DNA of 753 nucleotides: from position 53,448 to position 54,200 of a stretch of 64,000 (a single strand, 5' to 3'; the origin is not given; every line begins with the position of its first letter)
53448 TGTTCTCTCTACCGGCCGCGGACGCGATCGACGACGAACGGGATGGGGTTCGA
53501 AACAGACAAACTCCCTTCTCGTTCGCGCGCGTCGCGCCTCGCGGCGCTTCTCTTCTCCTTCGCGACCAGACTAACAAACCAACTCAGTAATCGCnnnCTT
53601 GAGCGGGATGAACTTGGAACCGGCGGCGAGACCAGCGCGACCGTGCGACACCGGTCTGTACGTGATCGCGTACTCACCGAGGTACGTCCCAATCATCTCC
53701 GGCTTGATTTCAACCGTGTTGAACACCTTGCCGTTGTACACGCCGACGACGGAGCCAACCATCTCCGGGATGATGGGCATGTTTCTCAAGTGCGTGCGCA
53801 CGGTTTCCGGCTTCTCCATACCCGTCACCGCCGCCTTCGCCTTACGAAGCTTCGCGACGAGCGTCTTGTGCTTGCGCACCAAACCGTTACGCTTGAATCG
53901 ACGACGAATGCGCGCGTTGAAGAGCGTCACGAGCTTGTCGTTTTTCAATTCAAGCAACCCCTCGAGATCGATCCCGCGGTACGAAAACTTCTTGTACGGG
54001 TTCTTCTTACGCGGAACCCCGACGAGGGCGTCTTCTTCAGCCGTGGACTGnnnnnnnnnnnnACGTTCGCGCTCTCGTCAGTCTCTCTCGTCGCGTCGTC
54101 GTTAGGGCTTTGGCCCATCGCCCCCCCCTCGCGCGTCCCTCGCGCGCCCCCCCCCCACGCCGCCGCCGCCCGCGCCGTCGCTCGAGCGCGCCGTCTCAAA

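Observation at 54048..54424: RPS15 appears to have a first coding exon consisting only of the ATG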

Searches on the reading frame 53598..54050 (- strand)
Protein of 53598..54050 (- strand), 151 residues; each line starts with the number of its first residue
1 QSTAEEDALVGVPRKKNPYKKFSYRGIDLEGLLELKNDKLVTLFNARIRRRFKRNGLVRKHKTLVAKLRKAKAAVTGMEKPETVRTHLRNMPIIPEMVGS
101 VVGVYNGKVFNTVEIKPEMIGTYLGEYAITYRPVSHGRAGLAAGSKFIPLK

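Call 5: find_homologous_proteins(query=window:53598-54050:-, max_evalue=1e-20)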
Query seq(151 aa) (151 aa): 1361 proteins with E <= 1e-20 among 1513 candidates; the best 120 are listed.
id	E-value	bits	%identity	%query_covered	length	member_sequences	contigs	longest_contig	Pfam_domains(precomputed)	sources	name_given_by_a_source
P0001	5.1e-91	320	99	99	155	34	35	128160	PF00203.27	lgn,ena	-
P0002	5.5e-91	320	99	99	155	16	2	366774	PF00203.27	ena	-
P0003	2.0e-89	315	97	99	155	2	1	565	PF00203.27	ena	-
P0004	2.4e-84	298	93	99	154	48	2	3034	PF00203.27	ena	-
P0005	5.5e-83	294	90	99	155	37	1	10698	PF00203.27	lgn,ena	-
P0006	1.4e-63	231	77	99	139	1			PF00203.27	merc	-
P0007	1.7e-63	231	91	77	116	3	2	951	PF00203.27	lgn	-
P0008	2.5e-63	230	74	97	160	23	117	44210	PF00203.27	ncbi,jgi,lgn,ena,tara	tara:strand:+ start:553 stop:1035 length:483 start_codon:yes stop_codon:yes gene_type:complete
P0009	3.0e-63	230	74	97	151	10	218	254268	PF00203.27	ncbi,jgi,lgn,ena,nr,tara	ncbi:MAG TPA: 30S ribosomal protein S19 [Acidimicrobiaceae bacterium]|jgi:small subunit ribosomal pr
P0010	9.1e-63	228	76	97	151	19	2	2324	PF00203.27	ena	-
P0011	1.1e-62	228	73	97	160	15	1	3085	PF00203.27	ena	-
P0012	4.9e-62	226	61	72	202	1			PF00203.27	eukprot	eukprot:Skav232389 [mRNA] locus=scaffold1077:410914:424287:- [translate_table: standard]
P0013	4.3e-61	223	70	99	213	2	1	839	PF00203.27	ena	-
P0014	4.3e-61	223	70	99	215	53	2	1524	PF00203.27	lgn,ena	-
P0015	6.4e-61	222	70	99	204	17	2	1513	PF00203.27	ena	-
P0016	6.6e-61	222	70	99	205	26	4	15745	PF00203.27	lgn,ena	-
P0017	6.7e-61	222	70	99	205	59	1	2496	PF00203.27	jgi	jgi:small subunit ribosomal protein S15e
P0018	7.4e-61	222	70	99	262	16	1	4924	PF00203.27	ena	-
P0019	1.0e-60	222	68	99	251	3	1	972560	PF00203.27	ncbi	ncbi:unnamed protein product [Bathycoccus prasinos]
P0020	3.0e-60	220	72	98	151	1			PF00203.27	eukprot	eukprot:CAMPEP_0197582174 /NCGR_PEP_ID=MMETSP1326-20131121/5461_1 /TAXON_ID=1155430 /ORGANISM="Genus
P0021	8.7e-56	206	65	98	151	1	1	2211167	PF00203.27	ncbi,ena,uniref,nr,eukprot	ncbi:uncharacterized protein MICPUCDRAFT_30685 [Micromonas pusilla CCMP1545]|uniref:Predicted protei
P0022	1.0e-55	205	68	97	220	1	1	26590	PF00203.27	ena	-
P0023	3.6e-55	204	69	97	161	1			PF00203.27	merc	-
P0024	6.0e-55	203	69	94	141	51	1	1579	PF00203.27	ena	-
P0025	6.4e-54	199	92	67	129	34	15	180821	PF00203.27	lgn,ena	-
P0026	1.5e-52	195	66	91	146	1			PF00203.27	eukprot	eukprot:TRINITY_DN136744_c0_g1_i1.p1 TRINITY_DN136744_c0_g1~~TRINITY_DN136744_c0_g1_i1.p1 ORF type:c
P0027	2.4e-52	194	64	93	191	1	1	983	PF00203.27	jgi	-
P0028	2.7e-52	194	61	100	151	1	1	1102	PF00203.27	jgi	-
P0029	1.7e-51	192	67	91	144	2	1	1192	PF00203.27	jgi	-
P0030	2.4e-51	191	63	97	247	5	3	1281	PF00203.27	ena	-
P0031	2.8e-51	191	62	100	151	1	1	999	PF00203.27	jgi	-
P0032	4.2e-51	190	65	91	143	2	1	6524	PF00203.27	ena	-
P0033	4.9e-51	190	66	91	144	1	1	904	PF00203.27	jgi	-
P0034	5.1e-51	190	66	91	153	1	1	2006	PF00203.27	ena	-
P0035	5.2e-51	190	66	91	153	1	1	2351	PF00203.27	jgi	-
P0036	5.4e-51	190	61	100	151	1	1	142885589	PF00203.27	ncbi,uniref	ncbi:small ribosomal subunit protein uS19x [Euphorbia lathyris]|uniref:small ribosomal subunit prote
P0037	5.9e-51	190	66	91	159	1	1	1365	PF00203.27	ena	-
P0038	7.2e-51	190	66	91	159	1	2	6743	PF00203.27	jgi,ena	-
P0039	8.7e-51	189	61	100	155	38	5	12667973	PF00203.27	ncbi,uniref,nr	ncbi:ribosomal protein S15 [Phytophthora ramorum]|uniref:40S ribosomal protein S15 n=1 Tax=Phytophth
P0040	8.9e-51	189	67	91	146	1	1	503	PF00203.27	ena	-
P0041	1.1e-50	189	62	95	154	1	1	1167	PF00203.27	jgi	-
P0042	1.1e-50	189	63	91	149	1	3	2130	PF00203.27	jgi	-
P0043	1.3e-50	189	64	91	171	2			PF00203.27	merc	-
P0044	1.7e-50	188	66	91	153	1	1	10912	PF00203.27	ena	-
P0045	1.7e-50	188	66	91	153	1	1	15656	PF00203.27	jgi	-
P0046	1.8e-50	188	51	91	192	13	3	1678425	PF00203.27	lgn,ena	-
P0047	2.0e-50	188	64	83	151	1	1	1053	PF00203.27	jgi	jgi:small subunit ribosomal protein S15e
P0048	3.6e-50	187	63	91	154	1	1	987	PF00203.27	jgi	-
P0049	3.9e-50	187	63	91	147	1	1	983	PF00203.27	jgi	-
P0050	4.2e-50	187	60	100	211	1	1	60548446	PF00203.27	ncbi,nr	ncbi:hypothetical protein MTR67_041278 [Solanum verrucosum]|nr:hypothetical protein MTR67_041278 [So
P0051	4.3e-50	187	66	91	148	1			PF00203.27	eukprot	eukprot:TRINITY_DN17105_c0_g1_i1.p2 TRINITY_DN17105_c0_g1~~TRINITY_DN17105_c0_g1_i1.p2 ORF type:comp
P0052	5.1e-50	187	64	91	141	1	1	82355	PF00203.27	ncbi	ncbi:ribosomal protein S15 [Balamuthia mandrillaris]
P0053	5.6e-50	187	63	96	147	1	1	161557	PF00203.27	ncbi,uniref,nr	ncbi:PREDICTED: 40S ribosomal protein S15-like [Priapulus caudatus]|uniref:40S ribosomal protein S15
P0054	6.4e-50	187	60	99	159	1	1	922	PF00203.27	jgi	jgi:small subunit ribosomal protein S15e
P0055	6.8e-50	186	61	100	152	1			PF00203.27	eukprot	eukprot:TRINITY_DN2554_c0_g1_i2.p1 TRINITY_DN2554_c0_g1~~TRINITY_DN2554_c0_g1_i2.p1 ORF type:complet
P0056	6.9e-50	186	59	99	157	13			PF00203.27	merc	-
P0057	6.9e-50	186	64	88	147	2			PF00203.27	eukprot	eukprot:jgi/Chlat1/342/Chrsp10S00047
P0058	8.0e-50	186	64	97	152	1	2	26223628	PF00203.27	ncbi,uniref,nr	ncbi:40S ribosomal protein S15-4-like [Amaranthus tricolor]|uniref:40S ribosomal protein S15-4-like 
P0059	8.1e-50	186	61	100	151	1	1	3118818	PF00203.27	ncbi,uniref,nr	ncbi:PREDICTED: 40S ribosomal protein S15-2-like isoform X1 [Tarenaya hassleriana]|uniref:40S riboso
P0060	9.2e-50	186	61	97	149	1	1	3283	PF00203.27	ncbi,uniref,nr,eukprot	ncbi:ribosomal protein rps15 [Syncephalis pseudoplumigaleata]|uniref:Ribosomal protein rps15 n=1 Tax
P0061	1.0e-49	186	62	91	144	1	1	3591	PF00203.27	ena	-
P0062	1.3e-49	186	52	91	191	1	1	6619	PF00203.27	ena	-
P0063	1.6e-49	185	59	99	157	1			PF00203.27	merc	-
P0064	1.7e-49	185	63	99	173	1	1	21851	PF00203.27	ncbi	ncbi:unnamed protein product, partial [Cyprideis torosa]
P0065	1.7e-49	185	61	100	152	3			PF00203.27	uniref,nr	uniref:40S ribosomal protein S15 n=2 Tax=Elaeis guineensis var. tenera TaxID=51953 RepID=A0A6I9S3C0_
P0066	1.9e-49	185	64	91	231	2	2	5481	PF00203.27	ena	-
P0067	2.1e-49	185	58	100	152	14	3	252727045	PF00203.27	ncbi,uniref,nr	ncbi:40S ribosomal protein S15-4 [Capsicum chacoense]|uniref:40S ribosomal protein S15-4 n=1 Tax=Cap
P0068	2.2e-49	185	60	99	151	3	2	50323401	PF00203.27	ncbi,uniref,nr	ncbi:hypothetical protein PENTCL1PPCAC_24671 [Pristionchus entomophagus]|uniref:40S ribosomal protei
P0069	2.2e-49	185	64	91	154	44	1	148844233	PF00203.27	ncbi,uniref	ncbi:hypothetical protein RND81_07G019700 [Saponaria officinalis]|uniref:40S ribosomal protein S15 n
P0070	2.7e-49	184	59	100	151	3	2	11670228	PF00203.27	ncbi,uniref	ncbi:small ribosomal subunit protein uS19-like isoform X2 [Typha angustifolia]|uniref:small ribosoma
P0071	2.8e-49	184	56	100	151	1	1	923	PF00203.27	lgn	-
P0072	2.8e-49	184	65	91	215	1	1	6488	PF00203.27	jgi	jgi:small subunit ribosomal protein S15e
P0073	3.3e-49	184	60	94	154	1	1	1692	PF00203.27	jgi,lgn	jgi:small subunit ribosomal protein S15e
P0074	3.4e-49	184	65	91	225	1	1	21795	PF00203.27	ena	-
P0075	3.5e-49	184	61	100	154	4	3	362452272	PF00203.27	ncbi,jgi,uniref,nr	ncbi:hypothetical protein ACQ4PT_038302 [Festuca glaucescens]|jgi:small subunit ribosomal protein S1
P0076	3.5e-49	184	56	100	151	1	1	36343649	PF00203.27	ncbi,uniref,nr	ncbi:40S ribosomal protein S15 [Ipomoea triloba]|uniref:40S ribosomal protein S15 n=1 Tax=Ipomoea tr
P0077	3.6e-49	184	63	91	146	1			PF00203.27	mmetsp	mmetsp:Transcript_97353/g.135281 ORF Transcript_97353/g.135281 Transcript_97353/m.135281 type:comple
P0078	3.6e-49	184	59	99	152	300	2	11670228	PF00203.27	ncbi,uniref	ncbi:small ribosomal subunit protein uS19-like isoform X1 [Typha angustifolia]|uniref:small ribosoma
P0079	3.9e-49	184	61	97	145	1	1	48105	PF00203.27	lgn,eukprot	eukprot:jgi/Chrzof1/4853/Cz15g01190.t1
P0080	4.9e-49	184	60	88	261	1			PF00203.27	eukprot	eukprot:s1928_g5.t1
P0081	5.3e-49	184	62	91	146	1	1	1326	PF00203.27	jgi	-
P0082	5.3e-49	184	60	99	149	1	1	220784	PF00203.27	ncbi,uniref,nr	ncbi:unnamed protein product [Darwinula stevensoni]|uniref:40S ribosomal protein S15 n=1 Tax=Darwinu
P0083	5.4e-49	184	61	95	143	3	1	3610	PF00203.27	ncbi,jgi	jgi:small subunit ribosomal protein S15e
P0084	5.7e-49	183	63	91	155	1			PF00203.27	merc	-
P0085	5.8e-49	183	60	100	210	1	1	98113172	PF00203.27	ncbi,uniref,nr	ncbi:hypothetical protein L1987_35012 [Smallanthus sonchifolius]|uniref:Uncharacterized protein n=1 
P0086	5.9e-49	183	59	100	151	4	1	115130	PF00203.27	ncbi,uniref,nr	ncbi:hypothetical protein EJD97_004570 [Solanum chilense]|uniref:40S ribosomal protein S15 n=1 Tax=S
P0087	6.4e-49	183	64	91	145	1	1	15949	PF00203.27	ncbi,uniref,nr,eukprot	ncbi:40S ribosomal protein S15 [Monoraphidium neglectum]|uniref:40S ribosomal protein S15 n=1 Tax=Mo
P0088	6.4e-49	183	60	100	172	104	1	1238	PF00203.27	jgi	-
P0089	6.8e-49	183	65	91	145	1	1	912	PF00203.27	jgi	jgi:small subunit ribosomal protein S15e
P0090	6.9e-49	183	61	91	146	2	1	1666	PF00203.27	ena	-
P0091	7.3e-49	183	63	91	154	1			PF00203.27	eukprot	eukprot:CAMPEP_0185582092 /NCGR_PEP_ID=MMETSP0434-20130131/19788_1 /TAXON_ID=626734 ORGANISM="Favell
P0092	8.0e-49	183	60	97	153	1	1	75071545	PF00203.27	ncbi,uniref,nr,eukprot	ncbi:40S ribosomal protein S15 [Brachypodium distachyon]|uniref:40S ribosomal protein S15 n=1 Tax=Br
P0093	8.2e-49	183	65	91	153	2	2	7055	PF00203.27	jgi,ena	-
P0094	9.3e-49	183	63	91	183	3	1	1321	PF00203.27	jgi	-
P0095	9.8e-49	183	64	91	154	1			PF00203.27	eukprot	eukprot:gb/GECG01007705.1/.p1 GENE.gb/GECG01007705.1/~~gb/GECG01007705.1/.p1 ORF type:complete len:1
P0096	1.0e-48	183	74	79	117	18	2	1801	PF00203.27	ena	-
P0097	1.1e-48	183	59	100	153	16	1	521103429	PF00203.27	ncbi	ncbi:unnamed protein product [Alopecurus aequalis]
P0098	1.1e-48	183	59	98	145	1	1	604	PF00203.27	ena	-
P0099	1.1e-48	183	62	97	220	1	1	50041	PF00203.27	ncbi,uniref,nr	ncbi:hypothetical protein KVV02_007623 [Mortierella alpina]|uniref:40S ribosomal protein S15 n=1 Tax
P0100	1.1e-48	183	65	91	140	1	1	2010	PF00203.27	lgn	-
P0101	1.1e-48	183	59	100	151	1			PF00203.27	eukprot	eukprot:SM000011S18997 [mRNA] locus=s11:189928:190781:- [translate_table: standard]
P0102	1.1e-48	183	62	97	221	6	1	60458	PF00203.27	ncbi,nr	ncbi:ribosomal protein S15 [Mortierella antarctica]|nr:ribosomal protein S15 [Mortierella antarctica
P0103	1.2e-48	182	62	93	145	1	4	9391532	PF00203.27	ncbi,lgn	ncbi:MAG: hypothetical protein WDW38_001260 [Sanguina aurantia]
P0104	1.2e-48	182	61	97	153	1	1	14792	PF00203.27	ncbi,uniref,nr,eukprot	ncbi:ribosomal protein S19-domain-containing protein [Thamnocephalis sphaerospora]|uniref:Ribosomal 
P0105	1.3e-48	182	61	91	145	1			PF00203.27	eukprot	eukprot:TRINITY_DN11381_c0_g1_i1.p2 TRINITY_DN11381_c0_g1~~TRINITY_DN11381_c0_g1_i1.p2 ORF type:comp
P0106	1.3e-48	182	62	99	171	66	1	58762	PF00203.27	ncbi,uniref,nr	ncbi:ribosomal protein S15 [Mortierella polycephala]|uniref:Ribosomal protein S15 n=1 Tax=Mortierell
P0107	1.3e-48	182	61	100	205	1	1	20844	PF00203.27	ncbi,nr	ncbi:ribosomal protein S15 [Podila clonocystis]|nr:ribosomal protein S15 [Podila clonocystis]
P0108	1.3e-48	182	76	77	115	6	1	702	PF00203.27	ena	-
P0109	1.4e-48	182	60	100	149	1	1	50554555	PF00203.27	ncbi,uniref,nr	ncbi:small ribosomal subunit protein uS19-like [Sycon ciliatum]|uniref:40S ribosomal protein S15 n=1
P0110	1.4e-48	182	59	100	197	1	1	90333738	PF00203.27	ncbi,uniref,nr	ncbi:40S ribosomal protein S15-like [Canna indica]|uniref:40S ribosomal protein S15-like n=1 Tax=Can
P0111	1.4e-48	182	62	97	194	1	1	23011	PF00203.27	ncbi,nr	ncbi:ribosomal protein S15 [Mortierella sp. AD032]|nr:ribosomal protein S15 [Mortierella sp. AD032]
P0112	1.5e-48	182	63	91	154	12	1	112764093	PF00203.27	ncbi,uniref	ncbi:small ribosomal subunit protein uS19u [Silene latifolia]|uniref:small ribosomal subunit protein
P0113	1.5e-48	182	62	97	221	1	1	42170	PF00203.27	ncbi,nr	ncbi:ribosomal protein S15 [Podila verticillata]|nr:ribosomal protein S15 [Podila verticillata]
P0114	1.5e-48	182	61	97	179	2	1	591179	PF00203.27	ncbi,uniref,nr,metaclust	ncbi:ribosomal protein S19 [Linnemannia elongata AG-77]|uniref:Ribosomal protein S19 n=1 Tax=Linnema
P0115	1.6e-48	182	59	98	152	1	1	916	PF00203.27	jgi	-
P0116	1.6e-48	182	62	99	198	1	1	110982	PF00203.27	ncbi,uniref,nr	ncbi:ribosomal protein S15 [Mortierella polycephala]|uniref:Ribosomal protein S15 n=1 Tax=Mortierell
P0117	1.6e-48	182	62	97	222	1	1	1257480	PF00203.27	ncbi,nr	ncbi:small subunit ribosomal protein S15e [Podila verticillata NRRL 6337]|nr:small subunit ribosomal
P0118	1.6e-48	182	64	91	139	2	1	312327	PF00203.27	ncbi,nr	ncbi:ribosomal protein S15e [Syncephalis fuscata]|nr:ribosomal protein S15e [Syncephalis fuscata]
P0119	1.6e-48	182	60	97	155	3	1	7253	PF00203.27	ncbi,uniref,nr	ncbi:ribosomal protein S15 [Linnemannia gamsii]|uniref:Ribosomal protein S15 n=1 Tax=Linnemannia gam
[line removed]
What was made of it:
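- On Eukaryotic/archaeal uS19 (RPS15): The precomputed Pfam domain on homologues is PF00203 (call 5).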

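Call 8: find_encoding_contigs(protein=P0001, flank=3000, max_places=4)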
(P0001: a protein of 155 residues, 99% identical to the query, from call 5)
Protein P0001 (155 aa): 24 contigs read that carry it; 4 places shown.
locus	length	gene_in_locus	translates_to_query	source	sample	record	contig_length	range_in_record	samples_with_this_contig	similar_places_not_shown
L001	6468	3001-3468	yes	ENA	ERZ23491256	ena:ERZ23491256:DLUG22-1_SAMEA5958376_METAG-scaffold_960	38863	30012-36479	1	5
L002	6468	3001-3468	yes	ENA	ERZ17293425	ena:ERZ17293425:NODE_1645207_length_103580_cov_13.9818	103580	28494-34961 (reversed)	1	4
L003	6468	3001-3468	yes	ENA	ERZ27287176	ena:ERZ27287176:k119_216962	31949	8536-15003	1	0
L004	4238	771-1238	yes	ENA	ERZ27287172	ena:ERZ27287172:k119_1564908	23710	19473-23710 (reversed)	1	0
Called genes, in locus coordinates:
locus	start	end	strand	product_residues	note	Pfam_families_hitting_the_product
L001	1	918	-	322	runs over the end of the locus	PF00153:Mito_carr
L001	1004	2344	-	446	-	PF07082:DUF1350, PF12146:Hydrolase_4 (weak), PF12697:Abhydrolase_6 (weak)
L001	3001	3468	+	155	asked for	PF00203:Ribosomal_S19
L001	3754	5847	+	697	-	PF04112:Mak10, PF25789:TPR_NAA35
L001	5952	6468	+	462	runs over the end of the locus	-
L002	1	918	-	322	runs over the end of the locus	PF00153:Mito_carr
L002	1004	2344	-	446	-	PF07082:DUF1350, PF12146:Hydrolase_4 (weak), PF12697:Abhydrolase_6 (weak)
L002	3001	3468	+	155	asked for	PF00203:Ribosomal_S19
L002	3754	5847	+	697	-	PF04112:Mak10, PF25789:TPR_NAA35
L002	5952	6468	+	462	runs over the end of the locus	-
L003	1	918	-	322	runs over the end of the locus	PF00153:Mito_carr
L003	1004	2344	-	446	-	PF07082:DUF1350, PF12146:Hydrolase_4 (weak), PF12697:Abhydrolase_6 (weak)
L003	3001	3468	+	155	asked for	PF00203:Ribosomal_S19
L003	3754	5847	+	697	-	PF04112:Mak10, PF25789:TPR_NAA35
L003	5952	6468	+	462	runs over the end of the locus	-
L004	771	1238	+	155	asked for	PF00203:Ribosomal_S19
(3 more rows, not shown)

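Call 9: find_encoding_contigs(protein=P0005, flank=3000, max_places=3)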
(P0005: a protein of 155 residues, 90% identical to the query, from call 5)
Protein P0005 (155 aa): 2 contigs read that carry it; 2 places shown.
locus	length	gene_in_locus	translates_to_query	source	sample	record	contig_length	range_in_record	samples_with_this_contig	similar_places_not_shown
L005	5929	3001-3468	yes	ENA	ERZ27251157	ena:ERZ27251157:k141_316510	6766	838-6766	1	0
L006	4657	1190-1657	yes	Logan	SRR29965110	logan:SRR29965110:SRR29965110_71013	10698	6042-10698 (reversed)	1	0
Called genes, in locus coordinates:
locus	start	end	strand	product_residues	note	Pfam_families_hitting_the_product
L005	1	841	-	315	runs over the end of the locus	PF00153:Mito_carr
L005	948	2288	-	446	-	PF07082:DUF1350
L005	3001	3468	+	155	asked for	PF00203:Ribosomal_S19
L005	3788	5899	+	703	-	PF04112:Mak10, PF25789:TPR_NAA35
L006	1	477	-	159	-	?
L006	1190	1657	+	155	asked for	PF00203:Ribosomal_S19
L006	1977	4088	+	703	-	PF04112:Mak10, PF25789:TPR_NAA35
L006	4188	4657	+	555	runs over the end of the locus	-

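Call 10: find_encoding_contigs(protein=P0008, flank=3000, max_places=4)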
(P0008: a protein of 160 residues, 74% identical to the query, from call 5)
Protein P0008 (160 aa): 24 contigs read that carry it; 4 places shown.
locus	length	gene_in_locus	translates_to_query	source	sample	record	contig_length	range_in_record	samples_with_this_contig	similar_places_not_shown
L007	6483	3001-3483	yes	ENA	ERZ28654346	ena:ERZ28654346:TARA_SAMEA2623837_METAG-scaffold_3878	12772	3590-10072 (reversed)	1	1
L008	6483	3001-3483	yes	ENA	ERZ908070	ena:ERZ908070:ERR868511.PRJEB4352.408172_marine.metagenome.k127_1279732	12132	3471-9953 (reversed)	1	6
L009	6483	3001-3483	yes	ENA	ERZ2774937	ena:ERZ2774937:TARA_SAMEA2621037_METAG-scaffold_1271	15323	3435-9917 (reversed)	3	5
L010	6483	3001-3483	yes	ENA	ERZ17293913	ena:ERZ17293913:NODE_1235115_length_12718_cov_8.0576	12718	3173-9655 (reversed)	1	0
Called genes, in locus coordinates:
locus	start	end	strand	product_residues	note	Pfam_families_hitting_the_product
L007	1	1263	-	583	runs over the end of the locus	PF05958:tRNA_U5-meth_tr (weak), PF01209:Ubie_methyltran (weak), PF06325:PrmA (faint), PF09445:Methyltransf_15 (weak), PF13649:Methyltransf_25, PF13847:Methyltransf_31, PF05958:tRNA_U5-meth_tr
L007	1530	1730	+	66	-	-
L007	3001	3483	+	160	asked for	PF00203:Ribosomal_S19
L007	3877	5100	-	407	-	-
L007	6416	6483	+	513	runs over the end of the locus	PF23419:WD40_RFWD3 (faint), PF24817:WD40_WDHD1_1st (faint), PF25174:Beta-prop_THOC3, PF25175:Beta-prop_WDR5 (faint), PF24807:WD40_CDC20-Fz, PF23414:Beta-prop_EML_2, PF24814:WD40_Prp19, PF25173:Beta-prop_WDR3_1st (weak), +5 more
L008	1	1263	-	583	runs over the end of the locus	PF05958:tRNA_U5-meth_tr (weak), PF01209:Ubie_methyltran (weak), PF06325:PrmA (faint), PF09445:Methyltransf_15 (weak), PF13649:Methyltransf_25, PF13847:Methyltransf_31, PF05958:tRNA_U5-meth_tr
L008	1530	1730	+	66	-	-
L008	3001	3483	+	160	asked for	PF00203:Ribosomal_S19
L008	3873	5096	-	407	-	-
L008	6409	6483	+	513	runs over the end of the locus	PF23419:WD40_RFWD3 (faint), PF24817:WD40_WDHD1_1st (faint), PF25174:Beta-prop_THOC3, PF25175:Beta-prop_WDR5 (faint), PF24807:WD40_CDC20-Fz, PF23414:Beta-prop_EML_2, PF24814:WD40_Prp19, PF25173:Beta-prop_WDR3_1st (weak), +5 more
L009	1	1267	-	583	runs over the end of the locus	PF05958:tRNA_U5-meth_tr (weak), PF01209:Ubie_methyltran (weak), PF06325:PrmA (faint), PF09445:Methyltransf_15 (weak), PF13649:Methyltransf_25, PF13847:Methyltransf_31, PF05958:tRNA_U5-meth_tr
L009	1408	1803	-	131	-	-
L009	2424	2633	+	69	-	-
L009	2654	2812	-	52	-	-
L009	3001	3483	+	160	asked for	PF00203:Ribosomal_S19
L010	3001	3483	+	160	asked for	PF00203:Ribosomal_S19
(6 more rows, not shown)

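Call 11: find_encoding_contigs(protein=P0009, flank=3000, max_places=4)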
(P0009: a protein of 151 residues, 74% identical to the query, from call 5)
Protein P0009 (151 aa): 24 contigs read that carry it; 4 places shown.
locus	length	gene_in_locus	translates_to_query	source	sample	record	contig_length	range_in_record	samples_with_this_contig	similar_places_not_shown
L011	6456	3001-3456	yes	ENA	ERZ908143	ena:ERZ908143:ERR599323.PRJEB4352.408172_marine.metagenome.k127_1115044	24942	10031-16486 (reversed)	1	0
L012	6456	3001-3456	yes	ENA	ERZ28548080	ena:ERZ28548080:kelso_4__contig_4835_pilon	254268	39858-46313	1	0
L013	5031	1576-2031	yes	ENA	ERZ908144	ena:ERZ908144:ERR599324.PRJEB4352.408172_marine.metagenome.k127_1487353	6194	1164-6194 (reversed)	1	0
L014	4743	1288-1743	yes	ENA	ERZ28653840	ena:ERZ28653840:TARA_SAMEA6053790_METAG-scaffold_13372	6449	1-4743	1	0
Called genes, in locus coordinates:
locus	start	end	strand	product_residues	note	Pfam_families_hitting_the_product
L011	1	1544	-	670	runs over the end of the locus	PF12895:ANAPC3 (weak), PF14559:TPR_19 (faint), PF07719:TPR_2 (faint), PF13176:TPR_7 (faint), PF13424:TPR_12, PF00515:TPR_1 (weak), PF13414:TPR_11 (weak), PF13424:TPR_12 (weak), +7 more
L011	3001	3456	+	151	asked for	PF00203:Ribosomal_S19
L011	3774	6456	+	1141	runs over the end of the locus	PF00999:Na_H_Exchanger, PF02254:TrkA_N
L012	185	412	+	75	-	-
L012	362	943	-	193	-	-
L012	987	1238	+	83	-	-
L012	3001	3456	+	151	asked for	PF00203:Ribosomal_S19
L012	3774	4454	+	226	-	-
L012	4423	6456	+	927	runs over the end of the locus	PF00999:Na_H_Exchanger, PF02254:TrkA_N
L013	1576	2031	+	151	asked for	PF00203:Ribosomal_S19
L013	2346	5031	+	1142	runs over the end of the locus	PF00999:Na_H_Exchanger, PF02254:TrkA_N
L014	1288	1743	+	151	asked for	PF00203:Ribosomal_S19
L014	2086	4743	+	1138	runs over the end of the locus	PF00999:Na_H_Exchanger, PF02254:TrkA_N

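Call 12: find_encoding_contigs(protein=P0019, flank=3000, max_places=2)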
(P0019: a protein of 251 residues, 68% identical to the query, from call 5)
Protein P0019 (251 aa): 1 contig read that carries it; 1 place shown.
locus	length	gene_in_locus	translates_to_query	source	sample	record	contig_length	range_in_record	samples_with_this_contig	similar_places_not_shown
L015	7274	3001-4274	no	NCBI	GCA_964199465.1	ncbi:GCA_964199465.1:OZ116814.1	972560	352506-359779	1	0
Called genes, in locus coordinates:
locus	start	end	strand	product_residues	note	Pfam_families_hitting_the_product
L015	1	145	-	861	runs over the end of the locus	-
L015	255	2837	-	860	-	PF04112:Mak10, PF25789:TPR_NAA35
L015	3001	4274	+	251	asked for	PF00203:Ribosomal_S19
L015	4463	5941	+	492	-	PF07082:DUF1350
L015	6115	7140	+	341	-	PF00153:Mito_carr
